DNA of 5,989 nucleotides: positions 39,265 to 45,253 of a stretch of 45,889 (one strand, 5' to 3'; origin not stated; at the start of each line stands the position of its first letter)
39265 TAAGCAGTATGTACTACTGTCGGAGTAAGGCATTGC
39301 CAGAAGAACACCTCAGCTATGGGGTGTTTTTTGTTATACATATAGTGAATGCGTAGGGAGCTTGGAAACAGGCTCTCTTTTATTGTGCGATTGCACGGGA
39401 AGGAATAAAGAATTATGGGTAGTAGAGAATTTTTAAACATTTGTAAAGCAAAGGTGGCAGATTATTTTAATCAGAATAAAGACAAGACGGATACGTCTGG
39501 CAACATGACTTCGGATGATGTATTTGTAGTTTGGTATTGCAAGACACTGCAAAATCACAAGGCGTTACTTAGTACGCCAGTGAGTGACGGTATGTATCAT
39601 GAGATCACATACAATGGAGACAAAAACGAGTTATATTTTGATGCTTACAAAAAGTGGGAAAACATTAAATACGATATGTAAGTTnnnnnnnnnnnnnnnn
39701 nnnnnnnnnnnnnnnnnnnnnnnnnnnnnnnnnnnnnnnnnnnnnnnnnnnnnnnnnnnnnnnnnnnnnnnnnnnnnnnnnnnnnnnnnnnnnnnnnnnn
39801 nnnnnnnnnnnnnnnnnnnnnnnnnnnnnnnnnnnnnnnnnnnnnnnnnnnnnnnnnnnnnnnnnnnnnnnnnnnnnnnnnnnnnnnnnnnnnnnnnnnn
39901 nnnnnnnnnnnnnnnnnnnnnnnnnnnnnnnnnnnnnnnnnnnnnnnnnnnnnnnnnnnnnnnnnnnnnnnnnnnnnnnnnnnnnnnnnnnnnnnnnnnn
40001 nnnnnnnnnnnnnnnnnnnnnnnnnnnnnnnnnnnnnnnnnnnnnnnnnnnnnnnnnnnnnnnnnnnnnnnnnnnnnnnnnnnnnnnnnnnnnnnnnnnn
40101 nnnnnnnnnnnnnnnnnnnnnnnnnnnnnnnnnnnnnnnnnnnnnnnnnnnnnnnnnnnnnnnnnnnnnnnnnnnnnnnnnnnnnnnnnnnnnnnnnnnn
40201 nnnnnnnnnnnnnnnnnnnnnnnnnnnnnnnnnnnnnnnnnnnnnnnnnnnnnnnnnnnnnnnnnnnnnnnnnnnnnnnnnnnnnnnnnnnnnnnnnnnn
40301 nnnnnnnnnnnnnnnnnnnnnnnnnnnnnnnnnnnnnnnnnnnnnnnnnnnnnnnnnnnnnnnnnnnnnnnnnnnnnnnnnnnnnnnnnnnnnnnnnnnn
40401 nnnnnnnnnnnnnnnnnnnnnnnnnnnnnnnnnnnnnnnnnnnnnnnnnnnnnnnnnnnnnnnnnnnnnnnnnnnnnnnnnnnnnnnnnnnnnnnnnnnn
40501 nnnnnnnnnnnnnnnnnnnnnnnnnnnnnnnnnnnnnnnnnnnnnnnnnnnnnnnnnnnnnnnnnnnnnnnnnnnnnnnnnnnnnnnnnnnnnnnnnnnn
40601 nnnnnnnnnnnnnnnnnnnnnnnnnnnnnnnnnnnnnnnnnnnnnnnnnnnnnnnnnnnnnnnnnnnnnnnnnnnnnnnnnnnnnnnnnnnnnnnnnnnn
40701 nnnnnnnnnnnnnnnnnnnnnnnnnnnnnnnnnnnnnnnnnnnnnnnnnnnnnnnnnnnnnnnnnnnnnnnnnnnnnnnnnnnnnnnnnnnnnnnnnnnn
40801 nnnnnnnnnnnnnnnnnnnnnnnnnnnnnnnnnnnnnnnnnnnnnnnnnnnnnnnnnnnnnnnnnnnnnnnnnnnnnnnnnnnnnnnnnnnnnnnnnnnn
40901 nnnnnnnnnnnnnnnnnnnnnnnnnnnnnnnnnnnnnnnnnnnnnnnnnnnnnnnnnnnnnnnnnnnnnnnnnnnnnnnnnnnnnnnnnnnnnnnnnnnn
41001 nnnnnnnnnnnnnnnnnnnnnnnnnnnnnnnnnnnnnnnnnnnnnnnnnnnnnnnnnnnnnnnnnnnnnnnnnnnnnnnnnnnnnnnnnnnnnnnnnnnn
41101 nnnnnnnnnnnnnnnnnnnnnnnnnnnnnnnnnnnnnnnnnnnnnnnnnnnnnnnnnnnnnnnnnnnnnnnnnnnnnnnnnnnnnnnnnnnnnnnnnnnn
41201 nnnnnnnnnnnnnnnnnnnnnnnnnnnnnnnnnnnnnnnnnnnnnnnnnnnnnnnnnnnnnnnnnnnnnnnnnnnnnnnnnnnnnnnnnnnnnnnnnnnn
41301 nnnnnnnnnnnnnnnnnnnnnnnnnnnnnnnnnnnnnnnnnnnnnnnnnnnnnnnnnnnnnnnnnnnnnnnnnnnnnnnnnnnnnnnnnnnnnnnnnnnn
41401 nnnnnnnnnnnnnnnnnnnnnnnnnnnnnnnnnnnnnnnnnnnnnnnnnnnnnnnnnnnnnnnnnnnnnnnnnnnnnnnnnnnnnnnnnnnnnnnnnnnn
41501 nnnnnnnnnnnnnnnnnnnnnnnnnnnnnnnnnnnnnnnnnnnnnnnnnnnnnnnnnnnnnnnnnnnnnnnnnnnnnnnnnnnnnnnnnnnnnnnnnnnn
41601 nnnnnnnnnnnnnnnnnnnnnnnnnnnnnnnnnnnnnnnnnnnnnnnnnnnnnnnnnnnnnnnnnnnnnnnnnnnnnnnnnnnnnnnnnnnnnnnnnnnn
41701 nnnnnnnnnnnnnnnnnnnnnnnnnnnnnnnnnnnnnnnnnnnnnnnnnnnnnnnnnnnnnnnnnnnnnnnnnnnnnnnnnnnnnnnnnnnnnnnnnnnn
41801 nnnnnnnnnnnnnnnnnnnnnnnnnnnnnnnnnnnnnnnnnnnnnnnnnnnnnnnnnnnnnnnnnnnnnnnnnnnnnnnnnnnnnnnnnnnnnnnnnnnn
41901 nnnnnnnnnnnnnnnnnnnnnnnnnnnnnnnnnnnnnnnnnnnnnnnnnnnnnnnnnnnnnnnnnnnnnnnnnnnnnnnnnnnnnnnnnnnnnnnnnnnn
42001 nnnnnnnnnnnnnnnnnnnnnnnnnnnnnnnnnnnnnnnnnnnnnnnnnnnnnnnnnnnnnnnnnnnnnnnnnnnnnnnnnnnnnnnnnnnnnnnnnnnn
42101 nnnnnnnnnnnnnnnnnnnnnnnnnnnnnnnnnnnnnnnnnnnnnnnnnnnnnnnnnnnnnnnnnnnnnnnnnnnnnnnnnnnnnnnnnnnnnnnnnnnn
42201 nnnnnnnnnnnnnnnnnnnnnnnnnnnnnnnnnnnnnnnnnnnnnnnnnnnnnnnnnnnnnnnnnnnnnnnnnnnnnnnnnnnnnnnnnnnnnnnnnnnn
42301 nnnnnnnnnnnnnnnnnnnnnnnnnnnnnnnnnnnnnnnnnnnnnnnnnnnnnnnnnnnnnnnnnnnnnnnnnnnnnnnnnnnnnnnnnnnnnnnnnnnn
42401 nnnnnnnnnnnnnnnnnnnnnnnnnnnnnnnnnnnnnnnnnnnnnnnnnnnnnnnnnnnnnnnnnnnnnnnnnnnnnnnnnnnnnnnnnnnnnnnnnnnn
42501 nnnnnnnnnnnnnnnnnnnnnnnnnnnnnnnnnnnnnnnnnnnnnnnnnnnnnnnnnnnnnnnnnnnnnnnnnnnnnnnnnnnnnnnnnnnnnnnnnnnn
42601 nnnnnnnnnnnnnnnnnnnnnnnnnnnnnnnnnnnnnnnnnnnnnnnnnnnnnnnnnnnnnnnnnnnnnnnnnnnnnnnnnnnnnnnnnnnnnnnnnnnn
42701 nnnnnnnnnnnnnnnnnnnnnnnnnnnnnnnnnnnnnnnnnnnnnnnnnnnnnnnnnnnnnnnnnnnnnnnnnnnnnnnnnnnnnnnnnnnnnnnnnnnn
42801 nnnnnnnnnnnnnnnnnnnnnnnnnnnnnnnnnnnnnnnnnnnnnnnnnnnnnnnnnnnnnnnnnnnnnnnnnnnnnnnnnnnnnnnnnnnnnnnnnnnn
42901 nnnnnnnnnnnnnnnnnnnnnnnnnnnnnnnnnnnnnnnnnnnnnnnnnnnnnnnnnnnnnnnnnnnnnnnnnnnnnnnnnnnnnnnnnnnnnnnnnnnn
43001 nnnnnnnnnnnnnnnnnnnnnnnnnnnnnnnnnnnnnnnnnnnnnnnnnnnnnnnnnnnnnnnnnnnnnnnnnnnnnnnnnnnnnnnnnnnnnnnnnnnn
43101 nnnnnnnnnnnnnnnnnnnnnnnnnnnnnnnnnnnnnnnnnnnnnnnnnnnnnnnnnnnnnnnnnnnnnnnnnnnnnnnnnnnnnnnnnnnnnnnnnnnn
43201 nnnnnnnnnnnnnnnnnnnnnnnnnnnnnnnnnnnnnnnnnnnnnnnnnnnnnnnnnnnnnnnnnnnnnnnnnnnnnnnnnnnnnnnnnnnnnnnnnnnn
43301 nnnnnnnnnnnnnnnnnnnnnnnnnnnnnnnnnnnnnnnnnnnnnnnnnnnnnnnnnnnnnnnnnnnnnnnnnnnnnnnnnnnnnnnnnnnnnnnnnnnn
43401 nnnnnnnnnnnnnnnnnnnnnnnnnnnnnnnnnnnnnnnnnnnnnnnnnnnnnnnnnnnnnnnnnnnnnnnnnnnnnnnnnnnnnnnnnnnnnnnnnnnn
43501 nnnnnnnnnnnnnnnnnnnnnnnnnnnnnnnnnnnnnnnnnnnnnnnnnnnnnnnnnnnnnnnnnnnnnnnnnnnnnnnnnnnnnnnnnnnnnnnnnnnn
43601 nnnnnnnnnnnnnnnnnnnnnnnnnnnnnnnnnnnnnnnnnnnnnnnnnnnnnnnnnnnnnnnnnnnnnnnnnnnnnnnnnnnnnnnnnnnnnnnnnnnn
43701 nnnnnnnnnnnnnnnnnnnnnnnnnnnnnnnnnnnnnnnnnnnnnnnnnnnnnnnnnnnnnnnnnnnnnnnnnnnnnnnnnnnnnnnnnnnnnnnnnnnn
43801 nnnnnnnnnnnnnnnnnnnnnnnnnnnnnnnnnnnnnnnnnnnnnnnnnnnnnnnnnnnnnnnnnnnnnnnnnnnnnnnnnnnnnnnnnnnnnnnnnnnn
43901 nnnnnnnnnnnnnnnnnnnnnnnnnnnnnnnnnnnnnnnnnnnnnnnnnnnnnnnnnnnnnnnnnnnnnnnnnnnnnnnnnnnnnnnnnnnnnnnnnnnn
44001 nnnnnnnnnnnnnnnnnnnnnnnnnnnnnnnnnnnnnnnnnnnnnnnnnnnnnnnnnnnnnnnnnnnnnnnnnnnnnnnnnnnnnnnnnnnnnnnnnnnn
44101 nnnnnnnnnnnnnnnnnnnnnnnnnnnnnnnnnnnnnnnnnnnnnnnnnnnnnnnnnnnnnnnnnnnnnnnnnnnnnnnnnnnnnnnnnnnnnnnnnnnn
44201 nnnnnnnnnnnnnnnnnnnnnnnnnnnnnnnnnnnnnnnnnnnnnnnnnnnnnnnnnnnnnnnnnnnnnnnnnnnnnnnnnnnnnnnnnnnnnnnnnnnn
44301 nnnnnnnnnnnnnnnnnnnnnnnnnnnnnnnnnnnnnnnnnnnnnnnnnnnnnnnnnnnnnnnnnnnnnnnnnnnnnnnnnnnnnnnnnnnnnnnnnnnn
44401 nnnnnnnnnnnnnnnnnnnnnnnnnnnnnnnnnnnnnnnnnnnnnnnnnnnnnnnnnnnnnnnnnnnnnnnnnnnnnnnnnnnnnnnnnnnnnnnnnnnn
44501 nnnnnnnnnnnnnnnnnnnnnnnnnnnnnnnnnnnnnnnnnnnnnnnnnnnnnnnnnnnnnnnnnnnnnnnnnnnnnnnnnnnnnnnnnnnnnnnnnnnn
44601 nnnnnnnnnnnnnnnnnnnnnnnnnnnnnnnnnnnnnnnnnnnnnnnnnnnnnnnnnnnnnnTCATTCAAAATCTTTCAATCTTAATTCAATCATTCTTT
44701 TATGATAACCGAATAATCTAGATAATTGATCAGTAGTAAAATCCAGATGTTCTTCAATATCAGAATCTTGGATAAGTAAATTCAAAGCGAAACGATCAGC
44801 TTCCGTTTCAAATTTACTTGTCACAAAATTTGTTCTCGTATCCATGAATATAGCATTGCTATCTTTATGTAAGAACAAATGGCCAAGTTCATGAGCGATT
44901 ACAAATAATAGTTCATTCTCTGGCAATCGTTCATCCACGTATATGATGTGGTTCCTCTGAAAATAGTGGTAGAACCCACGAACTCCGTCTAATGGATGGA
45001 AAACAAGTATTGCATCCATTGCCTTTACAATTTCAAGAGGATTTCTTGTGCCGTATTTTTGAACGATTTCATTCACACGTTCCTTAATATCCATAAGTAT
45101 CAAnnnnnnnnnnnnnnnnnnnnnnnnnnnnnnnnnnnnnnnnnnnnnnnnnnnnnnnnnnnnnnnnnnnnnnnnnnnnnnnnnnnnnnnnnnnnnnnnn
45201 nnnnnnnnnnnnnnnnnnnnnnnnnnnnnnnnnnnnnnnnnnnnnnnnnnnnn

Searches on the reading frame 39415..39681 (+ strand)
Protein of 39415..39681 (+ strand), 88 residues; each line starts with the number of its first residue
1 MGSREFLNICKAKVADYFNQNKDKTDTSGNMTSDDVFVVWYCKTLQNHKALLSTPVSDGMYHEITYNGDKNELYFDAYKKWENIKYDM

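Call 39: search_protein_families(library=pfam, proteins=[window:39415-39681:+], max_evalue=0.01)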
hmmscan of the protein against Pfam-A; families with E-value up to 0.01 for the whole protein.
window:39415-39681:+ (88 aa): 1 family
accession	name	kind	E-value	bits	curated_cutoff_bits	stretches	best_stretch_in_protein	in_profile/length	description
PF19791.4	DUF6275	-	3.7e-34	116.8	22.6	1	8-87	2-80/81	Family of unknown function (DUF6275)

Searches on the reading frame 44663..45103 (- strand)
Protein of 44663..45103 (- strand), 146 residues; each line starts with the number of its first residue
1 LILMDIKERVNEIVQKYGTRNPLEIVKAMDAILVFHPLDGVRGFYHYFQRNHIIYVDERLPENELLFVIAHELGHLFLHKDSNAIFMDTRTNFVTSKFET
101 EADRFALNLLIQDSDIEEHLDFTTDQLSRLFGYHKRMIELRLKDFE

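Call 7: search_protein_families(library=pfam, proteins=[window:44663-45103:-], max_evalue=0.01)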
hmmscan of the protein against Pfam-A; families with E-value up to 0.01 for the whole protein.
window:44663-45103:- (146 aa): 3 families
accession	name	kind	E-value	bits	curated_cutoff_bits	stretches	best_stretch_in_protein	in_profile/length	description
PF06114.19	Peptidase_M78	-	5.5e-16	58.9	22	1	34-143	9-123/123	IrrE N-terminal-like domain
PF01435.24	Peptidase_M48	-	6.1e-05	23.4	20.3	1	61-82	61-81/186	Peptidase family M48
PF20573.4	DUF6782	-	0.0035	17.1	27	1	31-109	58-135/241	Putative metallopeptidase family (DUF6782)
